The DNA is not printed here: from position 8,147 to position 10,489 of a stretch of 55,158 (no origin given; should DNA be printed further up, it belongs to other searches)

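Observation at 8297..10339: Hydrogenase-like H-domain wired directly to a histidine kinase, with no PAS domain between them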

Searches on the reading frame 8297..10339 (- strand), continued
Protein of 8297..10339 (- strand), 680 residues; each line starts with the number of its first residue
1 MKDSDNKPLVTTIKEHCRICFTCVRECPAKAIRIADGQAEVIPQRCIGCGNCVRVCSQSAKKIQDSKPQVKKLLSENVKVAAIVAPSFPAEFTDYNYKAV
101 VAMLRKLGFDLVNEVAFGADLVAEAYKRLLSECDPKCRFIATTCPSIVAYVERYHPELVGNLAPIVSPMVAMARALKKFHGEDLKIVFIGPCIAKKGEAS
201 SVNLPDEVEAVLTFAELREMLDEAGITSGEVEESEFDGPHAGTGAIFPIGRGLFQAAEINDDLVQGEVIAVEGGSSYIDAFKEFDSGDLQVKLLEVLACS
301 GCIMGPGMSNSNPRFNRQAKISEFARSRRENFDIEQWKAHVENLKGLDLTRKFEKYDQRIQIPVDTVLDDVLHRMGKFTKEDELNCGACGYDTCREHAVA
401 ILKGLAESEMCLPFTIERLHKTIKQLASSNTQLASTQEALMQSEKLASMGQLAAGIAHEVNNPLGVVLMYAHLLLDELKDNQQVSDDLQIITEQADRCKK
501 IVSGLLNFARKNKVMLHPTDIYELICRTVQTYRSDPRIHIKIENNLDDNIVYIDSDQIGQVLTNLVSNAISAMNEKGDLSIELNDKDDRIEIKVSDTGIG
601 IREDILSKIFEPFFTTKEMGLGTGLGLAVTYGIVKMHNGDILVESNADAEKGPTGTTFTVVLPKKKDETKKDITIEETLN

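Call 7: find_homologous_proteins(query=window:8297-10339:-, max_evalue=1e-10)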
Query window:8297-10339:- (680 aa): 7967 proteins with E <= 1e-10 among 8000 candidates; the best 120 are listed.
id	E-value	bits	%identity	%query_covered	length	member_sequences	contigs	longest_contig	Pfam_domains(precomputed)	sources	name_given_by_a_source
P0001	0.0e+0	1533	100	100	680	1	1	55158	PF02906.20,PF04060.19,PF02518.32,PF00512.32,PF12838.13,PF25160.2,PF13237.12,PF13187.12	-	-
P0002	0.0e+0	1157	73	100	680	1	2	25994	PF02906.20,PF04060.19,PF00037.33,PF02518.32,PF00512.32,PF13237.12,PF13187.12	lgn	-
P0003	0.0e+0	1066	69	99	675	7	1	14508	PF02906.20,PF04060.19,PF02518.32,PF00512.32,PF12838.13,PF13237.12,PF13187.12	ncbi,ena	-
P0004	0.0e+0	1035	67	98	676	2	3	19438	PF02906.20,PF04060.19,PF00037.33,PF02518.32,PF00512.32,PF13237.12,PF13187.12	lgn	-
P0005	0.0e+0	1028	66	98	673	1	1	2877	PF02906.20,PF04060.19,PF00037.33,PF02518.32,PF00512.32,PF12838.13,PF13237.12,PF13187.12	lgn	-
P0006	0.0e+0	1018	66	99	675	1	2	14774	PF02906.20,PF04060.19,PF02518.32,PF00512.32,PF12838.13,PF13237.12,PF13187.12,PF14501.13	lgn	-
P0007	3.0e-296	1002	65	98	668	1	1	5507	PF02906.20,PF04060.19,PF00037.33,PF02518.32,PF00512.32,PF12838.13,PF13237.12,PF13187.12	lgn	-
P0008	2.4e-294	996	65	99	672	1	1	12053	PF02906.20,PF04060.19,PF00037.33,PF02518.32,PF00512.32,PF12838.13,PF13237.12,PF13187.12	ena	-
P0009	3.1e-294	996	65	98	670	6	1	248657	PF02906.20,PF04060.19,PF02518.32,PF00512.32,PF12838.13,PF25160.2,PF13237.12,PF13187.12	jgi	jgi:signal transduction histidine kinase/NAD-dependent dihydropyrimidine dehydrogenase PreA subunit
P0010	5.0e-294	995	65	98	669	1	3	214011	PF02906.20,PF04060.19,PF02518.32,PF00512.32,PF12838.13,PF25160.2,PF13237.12,PF13187.12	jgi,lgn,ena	-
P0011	7.3e-294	994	64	98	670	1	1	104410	PF02906.20,PF04060.19,PF02518.32,PF00512.32,PF12838.13,PF25160.2,PF13237.12,PF13187.12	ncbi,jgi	ncbi:MAG: [Fe-Fe] hydrogenase large subunit C-terminal domain-containing protein [Phycisphaerae bact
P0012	2.3e-293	993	64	98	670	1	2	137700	PF14697.12,PF02906.20,PF04060.19,PF00037.33,PF02518.32,PF00512.32,PF12838.13,PF13237.12,PF13187.12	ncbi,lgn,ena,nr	ncbi:MAG: 4Fe-4S binding protein [Anaerohalosphaeraceae bacterium]|nr:4Fe-4S binding protein [Anaero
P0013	3.6e-291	985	64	98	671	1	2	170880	PF02906.20,PF04060.19,PF00037.33,PF02518.32,PF00512.32,PF12838.13,PF25160.2,PF13237.12,PF13187.12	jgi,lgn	-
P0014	3.8e-291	985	63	98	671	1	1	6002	PF02906.20,PF04060.19,PF00037.33,PF02518.32,PF00512.32,PF12838.13,PF25160.2,PF13237.12,PF13187.12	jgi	jgi:signal transduction histidine kinase/Fe-S-cluster-containing hydrogenase component 2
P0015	3.0e-290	982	64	99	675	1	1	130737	PF02906.20,PF04060.19,PF00037.33,PF02518.32,PF00512.32,PF12838.13,PF13237.12,PF13187.12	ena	-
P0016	3.5e-290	982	63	98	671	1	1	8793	PF02906.20,PF04060.19,PF02518.32,PF00512.32,PF12838.13,PF25160.2,PF13237.12,PF13187.12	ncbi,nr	ncbi:MAG: [Fe-Fe] hydrogenase large subunit C-terminal domain-containing protein [Phycisphaerae bact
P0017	4.0e-290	982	64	98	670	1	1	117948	PF02906.20,PF04060.19,PF00037.33,PF02518.32,PF00512.32,PF12838.13,PF13237.12,PF13187.12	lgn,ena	-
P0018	5.3e-290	982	65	96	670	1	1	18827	PF02906.20,PF04060.19,PF02518.32,PF00512.32,PF25160.2,PF13237.12,PF13187.12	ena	-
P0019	5.5e-289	978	63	98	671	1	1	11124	PF14697.12,PF02906.20,PF04060.19,PF00037.33,PF02518.32,PF00512.32,PF12838.13,PF25160.2,PF13237.12,PF13187.12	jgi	jgi:two-component system NtrC family sensor kinase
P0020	1.6e-286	970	62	98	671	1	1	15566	PF02906.20,PF04060.19,PF02518.32,PF00512.32,PF12838.13,PF25160.2,PF13237.12,PF13187.12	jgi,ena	-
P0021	1.6e-284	963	63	98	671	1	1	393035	PF02906.20,PF04060.19,PF00037.33,PF02518.32,PF00512.32,PF12838.13,PF25160.2,PF13237.12,PF13187.12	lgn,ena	-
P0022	3.8e-283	959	64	98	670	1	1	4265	PF02906.20,PF04060.19,PF00037.33,PF02518.32,PF00512.32,PF25160.2,PF13237.12,PF13187.12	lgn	-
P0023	2.3e-282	956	63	98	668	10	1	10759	PF02906.20,PF04060.19,PF00037.33,PF02518.32,PF00512.32,PF12838.13,PF25160.2,PF13237.12,PF13187.12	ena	-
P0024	3.3e-281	953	62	98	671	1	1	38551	PF02906.20,PF04060.19,PF02518.32,PF00512.32,PF12838.13,PF25160.2,PF13237.12,PF13187.12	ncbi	ncbi:MAG: [Fe-Fe] hydrogenase large subunit C-terminal domain-containing protein [Phycisphaerales ba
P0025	5.2e-281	952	62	98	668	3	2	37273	PF02906.20,PF04060.19,PF00037.33,PF02518.32,PF00512.32,PF12838.13,PF25160.2,PF13237.12,PF13187.12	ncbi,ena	ncbi:MAG: [Fe-Fe] hydrogenase large subunit C-terminal domain-containing protein [Phycisphaerae bact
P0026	6.0e-281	952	62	98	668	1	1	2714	PF02906.20,PF04060.19,PF00037.33,PF02518.32,PF00512.32,PF12838.13,PF25160.2,PF13237.12,PF13187.12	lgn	-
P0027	3.6e-279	946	63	97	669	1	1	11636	PF02906.20,PF04060.19,PF00037.33,PF02518.32,PF00512.32,PF12838.13,PF25160.2,PF13237.12,PF13187.12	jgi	-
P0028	7.8e-279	945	63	98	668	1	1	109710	PF02906.20,PF04060.19,PF02518.32,PF00512.32,PF12838.13,PF25160.2,PF13237.12,PF13187.12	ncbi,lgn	-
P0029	4.5e-278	942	63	98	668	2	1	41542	PF02906.20,PF04060.19,PF00037.33,PF02518.32,PF00512.32,PF12838.13,PF13237.12,PF13187.12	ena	-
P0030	7.0e-278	942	61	98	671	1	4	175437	PF14697.12,PF02906.20,PF04060.19,PF02518.32,PF00512.32,PF12838.13,PF25160.2,PF13237.12,PF13187.12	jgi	jgi:signal transduction histidine kinase/iron only hydrogenase large subunit-like protein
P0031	1.1e-277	941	62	98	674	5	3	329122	PF02906.20,PF04060.19,PF00037.33,PF02518.32,PF00512.32,PF12838.13,PF25160.2,PF13237.12,PF13187.12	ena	-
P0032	1.5e-277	941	62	96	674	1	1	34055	PF02906.20,PF04060.19,PF02518.32,PF00512.32,PF25160.2,PF13237.12,PF13187.12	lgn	-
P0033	1.6e-277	940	62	98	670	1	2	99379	PF02906.20,PF04060.19,PF02518.32,PF00512.32,PF12838.13,PF13237.12,PF13187.12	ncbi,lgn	-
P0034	5.8e-277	939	64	98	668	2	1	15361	PF02906.20,PF04060.19,PF00037.33,PF02518.32,PF00512.32,PF13237.12,PF13187.12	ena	-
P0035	7.3e-277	938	62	98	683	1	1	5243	PF02906.20,PF04060.19,PF00037.33,PF02518.32,PF00512.32,PF12838.13,PF13237.12,PF13187.12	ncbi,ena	-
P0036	8.9e-277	938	62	98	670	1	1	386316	PF02906.20,PF04060.19,PF02518.32,PF00512.32,PF12838.13,PF13237.12,PF13187.12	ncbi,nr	ncbi:MAG: 4Fe-4S dicluster domain-containing protein [Planctomycetaceae bacterium]|nr:4Fe-4S diclust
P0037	2.0e-275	933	62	98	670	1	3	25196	PF02906.20,PF04060.19,PF02518.32,PF00512.32,PF12838.13,PF13237.12,PF13187.12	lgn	-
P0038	4.8e-275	932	61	98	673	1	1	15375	PF02906.20,PF04060.19,PF00037.33,PF02518.32,PF00512.32,PF12838.13,PF13237.12,PF13187.12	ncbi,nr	ncbi:MAG: 4Fe-4S binding protein [Planctomycetes bacterium]|nr:4Fe-4S binding protein [Planctomyceto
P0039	9.8e-275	931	62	98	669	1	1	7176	PF02906.20,PF04060.19,PF00037.33,PF02518.32,PF00512.32,PF12838.13,PF13237.12,PF13187.12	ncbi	-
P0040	1.5e-274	931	60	98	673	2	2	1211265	PF02906.20,PF04060.19,PF02518.32,PF00512.32,PF12838.13,PF13237.12,PF13187.12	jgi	jgi:signal transduction histidine kinase/iron only hydrogenase large subunit-like protein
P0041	1.5e-274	931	63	97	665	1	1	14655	PF02906.20,PF04060.19,PF00037.33,PF02518.32,PF00512.32,PF12838.13,PF25160.2,PF13237.12,PF13187.12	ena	-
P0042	3.0e-274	930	62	98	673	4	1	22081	PF10090.16,PF02906.20,PF04060.19,PF00037.33,PF02518.32,PF00512.32,PF12838.13,PF25160.2,PF13237.12,PF13187.12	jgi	-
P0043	3.5e-274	929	60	98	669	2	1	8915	PF02906.20,PF04060.19,PF00037.33,PF02518.32,PF00512.32,PF12838.13,PF13237.12,PF13187.12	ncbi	-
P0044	8.4e-274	928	62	97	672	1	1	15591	PF02906.20,PF04060.19,PF00037.33,PF02518.32,PF00512.32,PF12838.13,PF13237.12,PF13187.12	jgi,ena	-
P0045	1.4e-273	927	63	97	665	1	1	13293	PF02906.20,PF04060.19,PF00037.33,PF02518.32,PF00512.32,PF12838.13,PF25160.2,PF13237.12,PF13187.12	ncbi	-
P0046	2.1e-273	927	62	96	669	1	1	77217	PF02906.20,PF04060.19,PF00037.33,PF02518.32,PF00512.32,PF12838.13,PF25160.2,PF13237.12,PF13187.12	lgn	-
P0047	2.8e-273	926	61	99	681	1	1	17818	PF10090.16,PF02906.20,PF04060.19,PF00037.33,PF02518.32,PF00512.32,PF12838.13,PF13237.12,PF13187.12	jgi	jgi:signal transduction histidine kinase/Fe-S-cluster-containing hydrogenase component 2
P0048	3.5e-273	926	61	98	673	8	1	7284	PF10090.16,PF02906.20,PF04060.19,PF00037.33,PF02518.32,PF00512.32,PF12838.13,PF25160.2,PF13237.12,PF13187.12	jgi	-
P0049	5.3e-273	925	61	99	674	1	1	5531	PF02906.20,PF04060.19,PF12837.13,PF02518.32,PF00512.32,PF12838.13,PF25160.2,PF13237.12,PF13187.12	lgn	-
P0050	8.8e-273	925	61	98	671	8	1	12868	PF02906.20,PF04060.19,PF00037.33,PF02518.32,PF00512.32,PF12838.13,PF13237.12,PF13187.12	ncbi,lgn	-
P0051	1.1e-272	924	61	98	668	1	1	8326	PF02906.20,PF04060.19,PF12837.13,PF00037.33,PF02518.32,PF00512.32,PF12838.13,PF25160.2,PF13237.12,PF13187.12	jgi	-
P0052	1.1e-272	924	61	98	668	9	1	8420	PF02906.20,PF04060.19,PF00037.33,PF02518.32,PF00512.32,PF12838.13,PF13237.12,PF13187.12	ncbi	ncbi:MAG: [Fe-Fe] hydrogenase large subunit C-terminal domain-containing protein [Phycisphaerae bact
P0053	1.1e-272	924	61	98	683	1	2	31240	PF02906.20,PF04060.19,PF00037.33,PF02518.32,PF00512.32,PF12838.13,PF25160.2,PF13237.12,PF13187.12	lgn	-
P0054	7.4e-272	922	61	98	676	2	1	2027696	PF02906.20,PF04060.19,PF02518.32,PF00512.32,PF13237.12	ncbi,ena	-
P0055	8.4e-272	921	63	98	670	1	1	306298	PF02906.20,PF04060.19,PF02518.32,PF00512.32,PF13237.12,PF13187.12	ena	-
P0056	1.1e-271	921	61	98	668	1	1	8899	PF02906.20,PF04060.19,PF00037.33,PF02518.32,PF00512.32,PF12838.13,PF13237.12,PF13187.12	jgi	-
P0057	1.5e-271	921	62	98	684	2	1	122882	PF02906.20,PF04060.19,PF00037.33,PF02518.32,PF00512.32,PF12838.13,PF25160.2,PF13237.12,PF13187.12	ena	-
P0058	3.6e-271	919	62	98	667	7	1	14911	PF02906.20,PF04060.19,PF00037.33,PF02518.32,PF00512.32,PF25160.2,PF13237.12,PF13187.12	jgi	-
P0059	1.1e-270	918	61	98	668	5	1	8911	PF02906.20,PF04060.19,PF00037.33,PF02518.32,PF00512.32,PF12838.13,PF13237.12,PF13187.12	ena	-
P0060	1.3e-270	918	61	98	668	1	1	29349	PF02906.20,PF04060.19,PF12837.13,PF00037.33,PF02518.32,PF00512.32,PF12838.13,PF25160.2,PF13237.12,PF13187.12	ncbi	-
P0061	1.4e-270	917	60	100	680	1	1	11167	PF02906.20,PF04060.19,PF00037.33,PF02518.32,PF00512.32,PF12838.13,PF25160.2,PF13237.12,PF13187.12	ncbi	-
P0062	1.9e-270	917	61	98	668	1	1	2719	PF02906.20,PF04060.19,PF00037.33,PF02518.32,PF00512.32,PF12838.13,PF25160.2,PF13237.12,PF13187.12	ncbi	-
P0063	2.4e-270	917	62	98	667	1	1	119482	PF02906.20,PF04060.19,PF00037.33,PF02518.32,PF00512.32,PF12838.13,PF13237.12,PF13187.12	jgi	jgi:signal transduction histidine kinase/Fe-S-cluster-containing hydrogenase component 2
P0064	3.2e-270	916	62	96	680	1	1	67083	PF14697.12,PF02906.20,PF04060.19,PF00037.33,PF02518.32,PF00512.32,PF12838.13,PF25160.2,PF13237.12,PF13187.12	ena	-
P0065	4.9e-270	916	61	98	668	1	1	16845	PF02906.20,PF04060.19,PF00037.33,PF02518.32,PF00512.32,PF12838.13,PF13237.12,PF13187.12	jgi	jgi:two-component system NtrC family sensor kinase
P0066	6.3e-270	915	62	97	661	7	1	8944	PF02906.20,PF04060.19,PF00037.33,PF02518.32,PF00512.32,PF13237.12,PF13187.12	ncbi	-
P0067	9.3e-270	915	62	96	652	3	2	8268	PF02906.20,PF04060.19,PF02518.32,PF00512.32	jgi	jgi:signal transduction histidine kinase/Fe-S-cluster-containing hydrogenase component 2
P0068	1.1e-269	915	60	98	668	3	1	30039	PF02906.20,PF04060.19,PF00037.33,PF02518.32,PF00512.32,PF12838.13,PF13237.12,PF13187.12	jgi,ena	-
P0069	1.2e-269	914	60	98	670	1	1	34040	PF14697.12,PF02906.20,PF04060.19,PF02518.32,PF00512.32,PF12838.13,PF13237.12,PF13187.12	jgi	jgi:two-component system NtrC family sensor kinase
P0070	1.5e-269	914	61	99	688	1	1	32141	PF02906.20,PF04060.19,PF00037.33,PF02518.32,PF00512.32,PF12838.13,PF13237.12,PF13187.12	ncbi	ncbi:MAG: [Fe-Fe] hydrogenase large subunit C-terminal domain-containing protein [Phycisphaerae bact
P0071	1.7e-269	914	61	98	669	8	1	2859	PF02906.20,PF04060.19,PF00037.33,PF02518.32,PF00512.32,PF12838.13,PF25160.2,PF13237.12,PF13187.12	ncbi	-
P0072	2.0e-269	914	62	98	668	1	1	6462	PF02906.20,PF04060.19,PF12837.13,PF00037.33,PF02518.32,PF00512.32,PF12838.13,PF25160.2,PF13237.12,PF13187.12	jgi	jgi:signal transduction histidine kinase/ferredoxin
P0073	3.3e-269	913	60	98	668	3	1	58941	PF14697.12,PF02906.20,PF04060.19,PF00037.33,PF02518.32,PF00512.32,PF12838.13,PF25160.2,PF13237.12,PF13187.12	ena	-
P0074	4.1e-269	913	62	98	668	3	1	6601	PF02906.20,PF04060.19,PF12837.13,PF00037.33,PF02518.32,PF00512.32,PF12838.13,PF25160.2,PF13237.12,PF13187.12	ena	-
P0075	5.4e-269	912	62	98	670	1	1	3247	PF02906.20,PF04060.19,PF02518.32,PF00512.32,PF13237.12,PF13187.12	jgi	jgi:iron only hydrogenase large subunit-like protein/nitrogen-specific signal transduction histidine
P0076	1.2e-268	911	61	98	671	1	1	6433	PF02906.20,PF04060.19,PF02518.32,PF00512.32,PF12838.13,PF25160.2,PF13237.12,PF13187.12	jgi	jgi:signal transduction histidine kinase/iron only hydrogenase large subunit-like protein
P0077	1.6e-268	911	61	96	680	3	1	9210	PF02906.20,PF04060.19,PF00037.33,PF02518.32,PF00512.32,PF12838.13,PF25160.2,PF13237.12,PF13187.12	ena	-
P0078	1.8e-268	910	60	98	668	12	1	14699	PF02906.20,PF04060.19,PF02518.32,PF00512.32,PF13237.12,PF13187.12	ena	-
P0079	2.7e-268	910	61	97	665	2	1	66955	PF02906.20,PF04060.19,PF00037.33,PF02518.32,PF00512.32,PF12838.13,PF13237.12,PF13187.12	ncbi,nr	ncbi:MAG: 4Fe-4S dicluster domain-containing protein [Sedimentisphaerales bacterium]|nr:4Fe-4S diclu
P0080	3.1e-268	910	61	98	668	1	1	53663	PF02906.20,PF04060.19,PF00037.33,PF02518.32,PF00512.32,PF12838.13,PF13237.12,PF13187.12,PF14501.13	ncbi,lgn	-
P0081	6.2e-268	909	62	98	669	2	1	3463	PF02906.20,PF04060.19,PF02518.32,PF00512.32,PF25160.2,PF13237.12,PF13187.12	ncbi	-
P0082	8.4e-268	908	61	98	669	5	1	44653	PF02906.20,PF04060.19,PF00037.33,PF02518.32,PF00512.32,PF12838.13,PF25160.2,PF13237.12,PF13187.12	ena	-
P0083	1.0e-267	908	61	98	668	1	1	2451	PF02906.20,PF04060.19,PF00037.33,PF02518.32,PF00512.32,PF12838.13,PF25160.2,PF13237.12,PF13187.12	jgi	jgi:signal transduction histidine kinase/NAD-dependent dihydropyrimidine dehydrogenase PreA subunit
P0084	1.1e-267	908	60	99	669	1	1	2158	PF14697.12,PF12837.13,PF00512.32,PF12838.13,PF02906.20,PF12797.13,PF04060.19,PF00037.33,PF02518.32,PF25160.2,PF13237.12,PF13187.12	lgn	-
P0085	1.3e-267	908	62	97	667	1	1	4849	PF02906.20,PF04060.19,PF00037.33,PF02518.32,PF00512.32,PF12838.13,PF13237.12,PF13187.12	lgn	-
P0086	1.3e-267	908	60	99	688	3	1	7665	PF14697.12,PF02906.20,PF04060.19,PF00037.33,PF02518.32,PF00512.32,PF12838.13,PF25160.2,PF13237.12,PF13187.12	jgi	jgi:signal transduction histidine kinase/Fe-S-cluster-containing hydrogenase component 2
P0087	2.3e-267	907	61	97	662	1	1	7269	PF02906.20,PF04060.19,PF00037.33,PF02518.32,PF00512.32,PF13237.12,PF13187.12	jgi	jgi:iron only hydrogenase large subunit-like protein/nitrogen-specific signal transduction histidine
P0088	2.3e-267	907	61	98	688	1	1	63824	PF02906.20,PF04060.19,PF00037.33,PF02518.32,PF00512.32,PF12838.13,PF25160.2,PF13237.12,PF13187.12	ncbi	-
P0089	4.1e-267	906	60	98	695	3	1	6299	PF02906.20,PF04060.19,PF00037.33,PF02518.32,PF00512.32,PF12838.13,PF25160.2,PF13237.12,PF13187.12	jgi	-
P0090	4.6e-267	906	60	98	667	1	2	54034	PF02906.20,PF04060.19,PF00037.33,PF02518.32,PF00512.32,PF12838.13,PF25160.2,PF13237.12,PF13187.12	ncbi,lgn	-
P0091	8.0e-267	905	60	98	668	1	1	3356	PF14697.12,PF02906.20,PF04060.19,PF12837.13,PF00037.33,PF02518.32,PF00512.32,PF12838.13,PF25160.2,PF13237.12,PF13187.12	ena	-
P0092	8.7e-267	905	62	97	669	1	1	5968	PF02906.20,PF04060.19,PF00037.33,PF02518.32,PF00512.32,PF12838.13,PF13237.12,PF13187.12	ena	-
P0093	9.3e-267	905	62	96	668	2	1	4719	PF02906.20,PF04060.19,PF00037.33,PF02518.32,PF00512.32,PF12838.13,PF25160.2,PF13237.12,PF13187.12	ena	-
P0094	1.6e-266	904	61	97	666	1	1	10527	PF02906.20,PF04060.19,PF00037.33,PF02518.32,PF00512.32,PF12838.13,PF25160.2,PF13237.12,PF13187.12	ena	-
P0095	1.7e-266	904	61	98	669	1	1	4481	PF02906.20,PF04060.19,PF00037.33,PF02518.32,PF00512.32,PF13237.12,PF13187.12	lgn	-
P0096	2.5e-266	903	61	97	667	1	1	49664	PF02906.20,PF04060.19,PF00037.33,PF02518.32,PF00512.32,PF12838.13,PF13237.12,PF13187.12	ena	-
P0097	2.5e-266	903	60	98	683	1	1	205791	PF02906.20,PF04060.19,PF00037.33,PF02518.32,PF00512.32,PF12838.13,PF13237.12,PF13187.12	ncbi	-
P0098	3.2e-266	903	61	97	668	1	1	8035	PF02906.20,PF04060.19,PF00037.33,PF02518.32,PF00512.32,PF12838.13,PF25160.2,PF13237.12,PF13187.12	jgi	jgi:signal transduction histidine kinase/Fe-S-cluster-containing hydrogenase component 2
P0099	3.3e-266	903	60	98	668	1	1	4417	PF02906.20,PF04060.19,PF00037.33,PF02518.32,PF00512.32,PF12838.13,PF13237.12,PF13187.12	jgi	-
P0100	5.7e-266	902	60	97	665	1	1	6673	PF02906.20,PF04060.19,PF00037.33,PF02518.32,PF00512.32,PF12838.13,PF13237.12,PF13187.12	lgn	-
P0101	8.4e-266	902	59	98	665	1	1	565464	PF02906.20,PF04060.19,PF12837.13,PF00037.33,PF02518.32,PF00512.32,PF12838.13,PF25160.2,PF13237.12,PF13187.12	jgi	jgi:signal transduction histidine kinase/Fe-S-cluster-containing hydrogenase component 2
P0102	9.1e-266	902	61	98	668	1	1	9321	PF02906.20,PF04060.19,PF12837.13,PF00037.33,PF02518.32,PF00512.32,PF12838.13,PF13237.12,PF13187.12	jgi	jgi:signal transduction histidine kinase/Fe-S-cluster-containing hydrogenase component 2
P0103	9.8e-266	901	60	98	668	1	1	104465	PF02906.20,PF04060.19,PF00037.33,PF02518.32,PF00512.32,PF12838.13,PF25160.2,PF13237.12,PF13187.12,PF14501.13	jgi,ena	-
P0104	1.1e-265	901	61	98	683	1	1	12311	PF02906.20,PF04060.19,PF00037.33,PF02518.32,PF00512.32,PF12838.13,PF25160.2,PF13237.12,PF13187.12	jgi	-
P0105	1.2e-265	901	60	99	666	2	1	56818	PF02906.20,PF04060.19,PF12837.13,PF00037.33,PF02518.32,PF00512.32,PF12838.13,PF25160.2,PF13237.12,PF13187.12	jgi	jgi:two-component system NtrC family sensor kinase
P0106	2.0e-265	900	60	98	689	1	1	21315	PF02906.20,PF04060.19,PF00037.33,PF02518.32,PF00512.32,PF12838.13,PF25160.2,PF13237.12,PF13187.12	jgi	jgi:signal transduction histidine kinase/iron only hydrogenase large subunit-like protein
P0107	2.1e-265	900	60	98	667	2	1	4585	PF02906.20,PF04060.19,PF00037.33,PF02518.32,PF00512.32,PF12838.13,PF25160.2,PF13237.12,PF13187.12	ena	-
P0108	2.3e-265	900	59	98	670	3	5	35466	PF02906.20,PF04060.19,PF02518.32,PF00512.32,PF12838.13,PF13237.12,PF13187.12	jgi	-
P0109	2.3e-265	900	60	98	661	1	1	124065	PF02906.20,PF04060.19,PF00037.33,PF02518.32,PF00512.32,PF12838.13,PF25160.2,PF13237.12,PF13187.12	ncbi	ncbi:MAG: [Fe-Fe] hydrogenase large subunit C-terminal domain-containing protein [Phycisphaerae bact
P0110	2.6e-265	900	60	98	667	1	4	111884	PF02906.20,PF04060.19,PF00037.33,PF02518.32,PF00512.32,PF12838.13,PF13237.12,PF13187.12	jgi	-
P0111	2.7e-265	900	60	97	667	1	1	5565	PF02906.20,PF04060.19,PF00037.33,PF02518.32,PF00512.32,PF12838.13,PF13237.12,PF13187.12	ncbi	-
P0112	3.7e-265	900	59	98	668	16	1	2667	PF14697.12,PF02906.20,PF04060.19,PF00037.33,PF02518.32,PF00512.32,PF12838.13,PF25160.2,PF13237.12,PF13187.12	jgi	-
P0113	3.9e-265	899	61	98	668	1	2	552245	PF02906.20,PF04060.19,PF00037.33,PF02518.32,PF00512.32,PF12838.13,PF25160.2,PF13237.12,PF13187.12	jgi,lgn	jgi:signal transduction histidine kinase/Fe-S-cluster-containing hydrogenase component 2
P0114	4.8e-265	899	61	98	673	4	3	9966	PF02906.20,PF04060.19,PF00037.33,PF02518.32,PF00512.32,PF12838.13,PF25160.2,PF13237.12,PF13187.12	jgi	jgi:two-component system NtrC family sensor kinase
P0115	5.5e-265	899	59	100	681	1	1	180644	PF02906.20,PF04060.19,PF00037.33,PF02518.32,PF00512.32,PF12838.13,PF25160.2,PF13237.12,PF13187.12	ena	-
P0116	6.0e-265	899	61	97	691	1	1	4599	PF02906.20,PF04060.19,PF00037.33,PF02518.32,PF00512.32,PF13237.12,PF13187.12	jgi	jgi:iron only hydrogenase large subunit-like protein/nitrogen-specific signal transduction histidine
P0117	1.1e-264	898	61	98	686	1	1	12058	PF02906.20,PF04060.19,PF00037.33,PF02518.32,PF00512.32,PF12838.13,PF25160.2,PF13237.12,PF13187.12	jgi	jgi:signal transduction histidine kinase/Fe-S-cluster-containing hydrogenase component 2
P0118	1.2e-264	898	59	100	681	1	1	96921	PF02906.20,PF04060.19,PF00037.33,PF02518.32,PF00512.32,PF12838.13,PF25160.2,PF13237.12,PF13187.12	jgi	-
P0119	1.4e-264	898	61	98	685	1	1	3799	PF02906.20,PF04060.19,PF00037.33,PF02518.32,PF00512.32,PF12838.13,PF25160.2,PF13237.12,PF13187.12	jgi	-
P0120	2.8e-264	897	61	97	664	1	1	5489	PF02906.20,PF04060.19,PF00037.33,PF02518.32,PF00512.32,PF12838.13,PF13237.12,PF13187.12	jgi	jgi:two-component system NtrC family sensor kinase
